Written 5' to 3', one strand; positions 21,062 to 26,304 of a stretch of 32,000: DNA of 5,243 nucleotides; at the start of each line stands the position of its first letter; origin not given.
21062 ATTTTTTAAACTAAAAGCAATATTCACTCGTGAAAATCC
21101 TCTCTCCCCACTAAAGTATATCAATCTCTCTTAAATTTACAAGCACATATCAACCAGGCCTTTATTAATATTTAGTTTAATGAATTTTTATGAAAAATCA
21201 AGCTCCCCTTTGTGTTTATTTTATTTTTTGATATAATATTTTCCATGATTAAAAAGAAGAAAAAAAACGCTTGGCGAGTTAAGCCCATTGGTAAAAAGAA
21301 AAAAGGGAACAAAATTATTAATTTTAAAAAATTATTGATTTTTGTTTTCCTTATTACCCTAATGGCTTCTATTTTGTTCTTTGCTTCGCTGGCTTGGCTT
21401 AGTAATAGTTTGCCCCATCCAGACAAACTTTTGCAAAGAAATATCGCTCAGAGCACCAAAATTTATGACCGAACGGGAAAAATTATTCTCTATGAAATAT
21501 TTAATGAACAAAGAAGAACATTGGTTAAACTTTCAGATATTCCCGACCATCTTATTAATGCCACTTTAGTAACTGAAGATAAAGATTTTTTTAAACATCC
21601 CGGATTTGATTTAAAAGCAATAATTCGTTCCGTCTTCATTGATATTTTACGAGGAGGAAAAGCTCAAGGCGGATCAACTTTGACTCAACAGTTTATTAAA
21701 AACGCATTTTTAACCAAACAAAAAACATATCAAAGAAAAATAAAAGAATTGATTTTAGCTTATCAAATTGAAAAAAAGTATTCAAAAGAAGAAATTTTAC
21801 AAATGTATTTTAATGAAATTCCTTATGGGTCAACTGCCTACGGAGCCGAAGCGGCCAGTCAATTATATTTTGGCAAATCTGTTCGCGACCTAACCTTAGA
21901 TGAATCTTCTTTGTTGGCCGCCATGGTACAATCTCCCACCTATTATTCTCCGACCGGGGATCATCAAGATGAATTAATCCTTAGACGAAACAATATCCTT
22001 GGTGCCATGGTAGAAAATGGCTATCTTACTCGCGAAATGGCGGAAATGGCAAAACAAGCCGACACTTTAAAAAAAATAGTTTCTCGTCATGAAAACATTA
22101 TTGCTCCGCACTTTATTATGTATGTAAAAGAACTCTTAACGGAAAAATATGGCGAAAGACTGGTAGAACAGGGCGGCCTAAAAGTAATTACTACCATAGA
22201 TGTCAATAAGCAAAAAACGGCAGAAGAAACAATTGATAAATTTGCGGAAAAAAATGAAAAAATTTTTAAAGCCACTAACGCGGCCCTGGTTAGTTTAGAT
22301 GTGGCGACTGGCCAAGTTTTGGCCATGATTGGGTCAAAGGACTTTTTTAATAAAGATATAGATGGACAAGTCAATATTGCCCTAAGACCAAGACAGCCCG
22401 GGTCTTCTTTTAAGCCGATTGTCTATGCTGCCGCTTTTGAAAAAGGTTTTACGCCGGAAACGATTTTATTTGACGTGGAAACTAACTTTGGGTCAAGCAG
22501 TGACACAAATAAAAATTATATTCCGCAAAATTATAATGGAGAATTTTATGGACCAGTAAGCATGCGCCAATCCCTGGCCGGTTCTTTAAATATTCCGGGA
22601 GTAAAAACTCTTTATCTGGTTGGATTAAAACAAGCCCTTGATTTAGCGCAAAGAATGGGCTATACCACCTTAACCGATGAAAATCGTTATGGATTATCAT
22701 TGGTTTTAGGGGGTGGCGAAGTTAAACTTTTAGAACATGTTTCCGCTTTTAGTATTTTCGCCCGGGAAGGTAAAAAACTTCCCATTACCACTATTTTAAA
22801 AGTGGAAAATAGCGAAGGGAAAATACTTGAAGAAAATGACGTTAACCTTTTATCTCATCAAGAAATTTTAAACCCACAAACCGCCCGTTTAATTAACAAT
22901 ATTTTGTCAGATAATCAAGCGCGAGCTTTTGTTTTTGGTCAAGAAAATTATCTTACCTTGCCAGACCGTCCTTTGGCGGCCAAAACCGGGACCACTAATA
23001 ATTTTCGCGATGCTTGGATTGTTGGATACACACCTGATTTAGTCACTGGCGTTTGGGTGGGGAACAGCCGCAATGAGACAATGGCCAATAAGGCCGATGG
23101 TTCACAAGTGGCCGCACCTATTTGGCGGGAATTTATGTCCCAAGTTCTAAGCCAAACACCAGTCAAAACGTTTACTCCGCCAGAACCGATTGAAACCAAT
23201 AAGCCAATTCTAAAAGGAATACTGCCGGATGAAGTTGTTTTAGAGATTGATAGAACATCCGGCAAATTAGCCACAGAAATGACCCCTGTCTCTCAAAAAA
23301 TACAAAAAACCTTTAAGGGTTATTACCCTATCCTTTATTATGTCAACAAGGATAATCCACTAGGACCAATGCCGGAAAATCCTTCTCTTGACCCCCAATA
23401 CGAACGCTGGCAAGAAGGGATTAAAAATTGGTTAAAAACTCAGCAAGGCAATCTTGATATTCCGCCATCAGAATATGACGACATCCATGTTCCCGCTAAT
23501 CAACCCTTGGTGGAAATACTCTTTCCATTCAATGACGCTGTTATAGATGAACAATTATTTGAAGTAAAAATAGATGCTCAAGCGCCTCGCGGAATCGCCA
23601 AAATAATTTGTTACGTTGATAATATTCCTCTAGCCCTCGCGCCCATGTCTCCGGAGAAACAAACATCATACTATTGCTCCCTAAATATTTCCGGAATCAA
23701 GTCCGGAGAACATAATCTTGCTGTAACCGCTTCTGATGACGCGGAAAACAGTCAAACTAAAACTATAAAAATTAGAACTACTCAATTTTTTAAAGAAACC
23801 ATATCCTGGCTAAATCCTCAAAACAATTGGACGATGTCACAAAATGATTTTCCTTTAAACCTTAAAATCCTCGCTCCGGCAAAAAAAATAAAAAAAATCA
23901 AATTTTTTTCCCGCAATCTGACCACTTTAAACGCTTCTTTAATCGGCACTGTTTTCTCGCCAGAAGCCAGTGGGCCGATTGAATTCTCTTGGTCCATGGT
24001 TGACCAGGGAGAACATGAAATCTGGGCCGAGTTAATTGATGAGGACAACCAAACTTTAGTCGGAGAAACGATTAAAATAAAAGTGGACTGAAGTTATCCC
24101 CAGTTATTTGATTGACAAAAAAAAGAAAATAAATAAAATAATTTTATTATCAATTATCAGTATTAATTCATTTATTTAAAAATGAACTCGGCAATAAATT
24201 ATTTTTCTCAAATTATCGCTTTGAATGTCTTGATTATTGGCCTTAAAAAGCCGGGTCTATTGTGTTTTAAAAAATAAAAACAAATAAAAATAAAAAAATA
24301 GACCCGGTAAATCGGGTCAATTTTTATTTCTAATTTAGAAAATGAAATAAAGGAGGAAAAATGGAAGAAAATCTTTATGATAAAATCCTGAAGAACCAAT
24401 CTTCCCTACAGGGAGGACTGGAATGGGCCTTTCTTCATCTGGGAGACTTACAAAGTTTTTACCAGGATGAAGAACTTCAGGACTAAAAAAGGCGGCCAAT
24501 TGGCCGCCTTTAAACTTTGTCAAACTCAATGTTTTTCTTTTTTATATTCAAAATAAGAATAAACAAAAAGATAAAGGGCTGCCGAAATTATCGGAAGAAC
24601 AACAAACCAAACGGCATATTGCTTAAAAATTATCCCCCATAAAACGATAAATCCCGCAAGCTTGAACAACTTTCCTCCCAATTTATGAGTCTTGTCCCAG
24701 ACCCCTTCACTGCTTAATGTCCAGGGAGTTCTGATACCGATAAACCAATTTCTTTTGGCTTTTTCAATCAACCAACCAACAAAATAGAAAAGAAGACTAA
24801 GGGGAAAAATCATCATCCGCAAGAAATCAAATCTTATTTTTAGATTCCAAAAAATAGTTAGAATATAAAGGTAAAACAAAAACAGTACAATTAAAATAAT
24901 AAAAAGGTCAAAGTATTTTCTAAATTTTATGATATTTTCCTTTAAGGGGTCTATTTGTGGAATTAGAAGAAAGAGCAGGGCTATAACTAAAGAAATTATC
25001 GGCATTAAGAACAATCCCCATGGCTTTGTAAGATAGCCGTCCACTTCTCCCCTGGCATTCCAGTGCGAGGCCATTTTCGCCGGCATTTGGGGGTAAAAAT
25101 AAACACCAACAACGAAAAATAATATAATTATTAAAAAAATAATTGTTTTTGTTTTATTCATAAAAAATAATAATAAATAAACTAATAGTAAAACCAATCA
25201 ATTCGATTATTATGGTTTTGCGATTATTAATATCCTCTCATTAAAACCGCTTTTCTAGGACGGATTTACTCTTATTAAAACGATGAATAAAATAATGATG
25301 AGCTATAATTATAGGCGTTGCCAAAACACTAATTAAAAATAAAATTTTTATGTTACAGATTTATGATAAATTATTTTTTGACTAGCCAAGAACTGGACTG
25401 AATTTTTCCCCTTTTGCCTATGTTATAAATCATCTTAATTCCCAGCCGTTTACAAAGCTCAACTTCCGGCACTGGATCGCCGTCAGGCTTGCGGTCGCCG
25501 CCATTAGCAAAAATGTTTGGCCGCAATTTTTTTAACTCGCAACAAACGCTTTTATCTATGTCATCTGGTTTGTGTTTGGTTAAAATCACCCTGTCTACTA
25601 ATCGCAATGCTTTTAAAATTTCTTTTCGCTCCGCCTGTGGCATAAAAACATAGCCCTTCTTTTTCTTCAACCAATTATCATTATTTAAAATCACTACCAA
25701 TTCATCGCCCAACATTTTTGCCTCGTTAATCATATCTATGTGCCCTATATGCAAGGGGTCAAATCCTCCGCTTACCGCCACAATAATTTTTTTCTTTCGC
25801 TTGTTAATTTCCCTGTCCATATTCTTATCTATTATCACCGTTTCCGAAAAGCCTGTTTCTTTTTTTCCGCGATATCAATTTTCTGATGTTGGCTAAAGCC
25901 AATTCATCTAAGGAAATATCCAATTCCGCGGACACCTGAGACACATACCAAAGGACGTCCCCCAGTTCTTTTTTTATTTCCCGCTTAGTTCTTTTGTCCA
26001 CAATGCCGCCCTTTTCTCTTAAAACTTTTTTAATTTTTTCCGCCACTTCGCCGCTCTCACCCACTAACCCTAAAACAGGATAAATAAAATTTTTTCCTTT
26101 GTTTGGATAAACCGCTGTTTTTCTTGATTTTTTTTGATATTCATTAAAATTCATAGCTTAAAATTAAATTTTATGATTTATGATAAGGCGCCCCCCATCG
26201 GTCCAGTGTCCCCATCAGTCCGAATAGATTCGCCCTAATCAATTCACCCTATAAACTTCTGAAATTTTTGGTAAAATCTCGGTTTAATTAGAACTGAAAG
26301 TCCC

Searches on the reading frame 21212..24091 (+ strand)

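Call 6: search_protein_families(library=pfam, proteins=[window:21212-24091:+], max_evalue=0.001)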
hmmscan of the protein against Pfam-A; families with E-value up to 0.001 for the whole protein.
window:21212-24091:+ (959 aa): 3 families
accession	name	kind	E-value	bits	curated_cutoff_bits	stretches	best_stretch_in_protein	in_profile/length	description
PF00912.28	Transgly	-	2e-61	206.9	27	1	95-266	7-177/178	Transglycosylase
PF00905.27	Transpeptidase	-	5e-22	78.9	22.1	1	359-642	3-298/299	Penicillin binding protein transpeptidase domain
PF17957.7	Big_7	-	3e-07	31.4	24.1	0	765-838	1-70/70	Bacterial Ig domain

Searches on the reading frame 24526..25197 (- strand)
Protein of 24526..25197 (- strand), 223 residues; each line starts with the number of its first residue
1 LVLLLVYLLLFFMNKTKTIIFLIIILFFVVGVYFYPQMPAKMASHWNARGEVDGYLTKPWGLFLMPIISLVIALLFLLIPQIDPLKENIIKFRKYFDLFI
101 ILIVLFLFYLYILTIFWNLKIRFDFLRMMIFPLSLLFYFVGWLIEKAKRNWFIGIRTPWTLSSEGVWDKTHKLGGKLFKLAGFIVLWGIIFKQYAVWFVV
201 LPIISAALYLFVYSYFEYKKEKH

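Call 6: search_protein_families(library=pfam, proteins=[window:24526-25197:-], max_evalue=0.001)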
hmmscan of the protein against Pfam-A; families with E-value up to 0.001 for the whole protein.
window:24526-25197:- (223 aa): 2 families
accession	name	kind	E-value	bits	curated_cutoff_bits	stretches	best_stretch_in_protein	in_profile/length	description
PF13630.11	SdpI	-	2.8e-18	66.3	28.2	1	146-214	1-71/71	SdpI/YfhL protein family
PF07853.16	DUF1648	-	1.5e-17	63.4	28.7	1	22-69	1-48/49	Domain of unknown function (DUF1648)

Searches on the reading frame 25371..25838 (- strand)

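Call 6: search_protein_families(library=pfam, proteins=[window:25371-25838:-], max_evalue=0.001)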
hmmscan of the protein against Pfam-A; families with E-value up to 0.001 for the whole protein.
window:25371-25838:- (155 aa): 1 family
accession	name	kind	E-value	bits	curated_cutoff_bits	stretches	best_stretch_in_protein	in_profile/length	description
PF01467.32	CTP_transf_like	-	2.7e-14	53.9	21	1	23-115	3-89/133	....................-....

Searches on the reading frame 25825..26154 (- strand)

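Call 6: search_protein_families(library=pfam, proteins=[window:25825-26154:-], max_evalue=0.001)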
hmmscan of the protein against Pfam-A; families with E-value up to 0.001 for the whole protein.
window:25825-26154:- (109 aa): 2 families
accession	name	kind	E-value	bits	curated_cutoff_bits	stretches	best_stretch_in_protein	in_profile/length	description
PF03819.22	MazG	-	3.6e-12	46.8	22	1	29-98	9-71/74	MazG nucleotide pyrophosphohydrolase domain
PF06892.16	Phage_CP76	-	0.00053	20.3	26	1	18-68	84-133/146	Phage regulatory protein CII (CP76)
